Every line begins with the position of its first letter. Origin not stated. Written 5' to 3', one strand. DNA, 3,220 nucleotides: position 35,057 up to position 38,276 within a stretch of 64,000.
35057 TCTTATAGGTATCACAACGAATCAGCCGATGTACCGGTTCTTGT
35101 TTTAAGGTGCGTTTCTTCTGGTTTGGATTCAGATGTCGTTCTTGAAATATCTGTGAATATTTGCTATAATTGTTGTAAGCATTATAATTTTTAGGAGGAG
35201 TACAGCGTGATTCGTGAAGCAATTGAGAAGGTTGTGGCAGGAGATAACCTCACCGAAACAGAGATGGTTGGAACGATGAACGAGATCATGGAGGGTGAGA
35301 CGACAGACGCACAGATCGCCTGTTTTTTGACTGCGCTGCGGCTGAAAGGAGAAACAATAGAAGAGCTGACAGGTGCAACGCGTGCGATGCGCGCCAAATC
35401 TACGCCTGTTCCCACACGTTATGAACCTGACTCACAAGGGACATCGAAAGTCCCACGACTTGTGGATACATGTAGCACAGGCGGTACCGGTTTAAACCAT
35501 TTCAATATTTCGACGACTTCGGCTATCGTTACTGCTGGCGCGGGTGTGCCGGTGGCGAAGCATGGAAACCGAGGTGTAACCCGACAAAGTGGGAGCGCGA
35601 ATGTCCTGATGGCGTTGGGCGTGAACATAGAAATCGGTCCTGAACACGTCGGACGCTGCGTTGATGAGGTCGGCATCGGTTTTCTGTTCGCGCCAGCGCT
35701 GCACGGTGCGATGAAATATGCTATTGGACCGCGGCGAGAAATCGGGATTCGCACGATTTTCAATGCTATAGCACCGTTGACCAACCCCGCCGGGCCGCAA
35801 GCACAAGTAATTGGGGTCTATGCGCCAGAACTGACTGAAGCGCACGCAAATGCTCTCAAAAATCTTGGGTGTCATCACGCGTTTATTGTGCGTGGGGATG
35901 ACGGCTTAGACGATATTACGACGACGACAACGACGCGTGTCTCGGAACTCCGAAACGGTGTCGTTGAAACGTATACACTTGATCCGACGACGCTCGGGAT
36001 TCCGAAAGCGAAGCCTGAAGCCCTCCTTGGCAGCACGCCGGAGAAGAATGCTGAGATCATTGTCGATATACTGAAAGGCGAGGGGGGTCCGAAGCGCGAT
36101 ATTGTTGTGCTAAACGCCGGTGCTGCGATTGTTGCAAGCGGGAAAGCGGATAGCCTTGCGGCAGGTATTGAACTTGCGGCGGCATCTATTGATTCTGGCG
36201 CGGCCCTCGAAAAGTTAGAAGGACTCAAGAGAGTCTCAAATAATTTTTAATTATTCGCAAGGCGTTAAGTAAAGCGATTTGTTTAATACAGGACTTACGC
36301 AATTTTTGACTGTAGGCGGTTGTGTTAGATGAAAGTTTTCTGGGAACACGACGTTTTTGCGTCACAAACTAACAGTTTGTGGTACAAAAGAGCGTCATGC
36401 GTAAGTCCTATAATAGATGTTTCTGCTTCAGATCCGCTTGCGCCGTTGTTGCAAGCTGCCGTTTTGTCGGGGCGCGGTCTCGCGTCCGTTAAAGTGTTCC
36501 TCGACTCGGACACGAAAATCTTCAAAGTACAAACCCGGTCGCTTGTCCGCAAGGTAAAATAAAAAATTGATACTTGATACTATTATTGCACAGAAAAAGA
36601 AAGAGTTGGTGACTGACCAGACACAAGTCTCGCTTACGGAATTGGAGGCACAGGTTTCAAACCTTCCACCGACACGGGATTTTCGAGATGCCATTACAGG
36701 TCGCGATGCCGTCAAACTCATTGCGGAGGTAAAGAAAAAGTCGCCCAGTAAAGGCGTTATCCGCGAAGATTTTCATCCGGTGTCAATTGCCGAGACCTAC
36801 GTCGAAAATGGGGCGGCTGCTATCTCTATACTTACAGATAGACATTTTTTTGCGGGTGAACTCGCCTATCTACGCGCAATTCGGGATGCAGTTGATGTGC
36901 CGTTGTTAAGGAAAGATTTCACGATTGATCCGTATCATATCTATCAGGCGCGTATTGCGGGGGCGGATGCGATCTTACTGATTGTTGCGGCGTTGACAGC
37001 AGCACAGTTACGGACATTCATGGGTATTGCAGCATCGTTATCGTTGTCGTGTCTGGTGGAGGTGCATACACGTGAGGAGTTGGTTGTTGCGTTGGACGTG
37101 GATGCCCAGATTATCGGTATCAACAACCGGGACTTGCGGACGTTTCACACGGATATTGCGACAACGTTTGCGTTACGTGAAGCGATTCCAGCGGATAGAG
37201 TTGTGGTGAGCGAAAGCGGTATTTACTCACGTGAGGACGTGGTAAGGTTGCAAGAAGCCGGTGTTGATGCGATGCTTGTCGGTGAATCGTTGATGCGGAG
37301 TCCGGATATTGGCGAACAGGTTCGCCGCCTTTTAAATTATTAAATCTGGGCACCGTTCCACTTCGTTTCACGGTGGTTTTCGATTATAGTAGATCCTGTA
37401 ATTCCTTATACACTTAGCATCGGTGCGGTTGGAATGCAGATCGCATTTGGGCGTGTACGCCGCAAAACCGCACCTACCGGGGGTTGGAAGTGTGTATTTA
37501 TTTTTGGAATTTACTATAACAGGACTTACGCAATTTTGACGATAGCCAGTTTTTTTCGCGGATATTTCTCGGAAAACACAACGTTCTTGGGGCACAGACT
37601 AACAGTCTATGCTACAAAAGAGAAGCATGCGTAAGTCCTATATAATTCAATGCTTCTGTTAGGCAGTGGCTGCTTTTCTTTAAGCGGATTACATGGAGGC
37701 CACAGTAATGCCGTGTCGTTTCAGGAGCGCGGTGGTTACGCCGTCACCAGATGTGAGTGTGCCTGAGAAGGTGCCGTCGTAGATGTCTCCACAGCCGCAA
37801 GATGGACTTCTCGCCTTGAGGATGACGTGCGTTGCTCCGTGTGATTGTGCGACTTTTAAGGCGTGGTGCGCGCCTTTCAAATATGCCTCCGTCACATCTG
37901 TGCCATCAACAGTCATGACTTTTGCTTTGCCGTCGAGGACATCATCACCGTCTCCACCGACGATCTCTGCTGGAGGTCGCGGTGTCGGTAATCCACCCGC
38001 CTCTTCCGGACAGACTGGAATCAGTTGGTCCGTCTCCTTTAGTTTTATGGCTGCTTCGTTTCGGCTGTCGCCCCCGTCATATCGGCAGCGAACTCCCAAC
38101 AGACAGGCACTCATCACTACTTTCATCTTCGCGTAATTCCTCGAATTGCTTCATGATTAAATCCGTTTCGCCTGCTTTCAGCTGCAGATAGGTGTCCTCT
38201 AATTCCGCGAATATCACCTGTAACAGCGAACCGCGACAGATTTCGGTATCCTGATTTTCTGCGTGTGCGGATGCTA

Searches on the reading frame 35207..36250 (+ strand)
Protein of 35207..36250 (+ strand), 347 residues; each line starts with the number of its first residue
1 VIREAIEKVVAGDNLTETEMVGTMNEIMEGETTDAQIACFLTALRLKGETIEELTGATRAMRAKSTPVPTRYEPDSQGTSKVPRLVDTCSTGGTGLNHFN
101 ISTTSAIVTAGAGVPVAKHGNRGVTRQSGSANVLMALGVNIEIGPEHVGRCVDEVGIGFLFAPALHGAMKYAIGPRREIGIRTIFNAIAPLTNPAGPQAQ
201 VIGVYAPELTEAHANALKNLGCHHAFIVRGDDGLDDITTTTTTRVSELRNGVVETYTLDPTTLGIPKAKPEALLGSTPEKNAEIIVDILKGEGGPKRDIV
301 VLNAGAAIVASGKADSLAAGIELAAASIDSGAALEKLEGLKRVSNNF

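Call 14: search_protein_families(library=pfam, proteins=[window:35207-36250:+])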
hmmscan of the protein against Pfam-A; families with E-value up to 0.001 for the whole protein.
window:35207-36250:+ (347 aa): 2 families
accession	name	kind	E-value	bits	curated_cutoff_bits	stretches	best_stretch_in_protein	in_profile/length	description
PF00591.27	Glycos_transf_3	-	2.3e-88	296.5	27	1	84-334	3-253/253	Glycosyl transferase family, a/b domain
PF02885.22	Glycos_trans_3N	-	1.4e-23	82.8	26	1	3-64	1-62/63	Glycosyl transferase family, helical bundle domain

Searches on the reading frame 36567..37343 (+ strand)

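Call 14: search_protein_families(library=pfam, proteins=[window:36567-37343:+])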
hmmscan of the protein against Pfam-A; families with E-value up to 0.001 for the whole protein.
window:36567-37343:+ (258 aa): 2 families
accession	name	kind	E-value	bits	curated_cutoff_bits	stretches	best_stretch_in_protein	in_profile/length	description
PF00218.27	IGPS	-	1.8e-89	299.8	27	1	3-255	1-254/254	Indole-3-glycerol phosphate synthase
PF01729.25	QRPTase_C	-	6e-05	23.3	23.1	1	159-242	80-158/169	Quinolinate phosphoribosyl transferase, C-terminal domain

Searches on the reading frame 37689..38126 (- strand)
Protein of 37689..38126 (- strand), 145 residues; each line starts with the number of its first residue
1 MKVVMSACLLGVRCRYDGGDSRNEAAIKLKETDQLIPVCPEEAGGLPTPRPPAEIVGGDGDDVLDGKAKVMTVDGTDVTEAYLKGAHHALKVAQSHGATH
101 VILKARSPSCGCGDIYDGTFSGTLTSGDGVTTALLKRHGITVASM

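Call 14: search_protein_families(library=pfam, proteins=[window:37689-38126:-])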
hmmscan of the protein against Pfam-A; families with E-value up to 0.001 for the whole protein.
window:37689-38126:- (145 aa): 1 family
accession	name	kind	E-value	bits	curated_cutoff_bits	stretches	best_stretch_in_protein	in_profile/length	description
PF04463.17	2-thiour_desulf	-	2.6e-46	157.6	34.7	1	3-143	1-137/141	2-thiouracil desulfurase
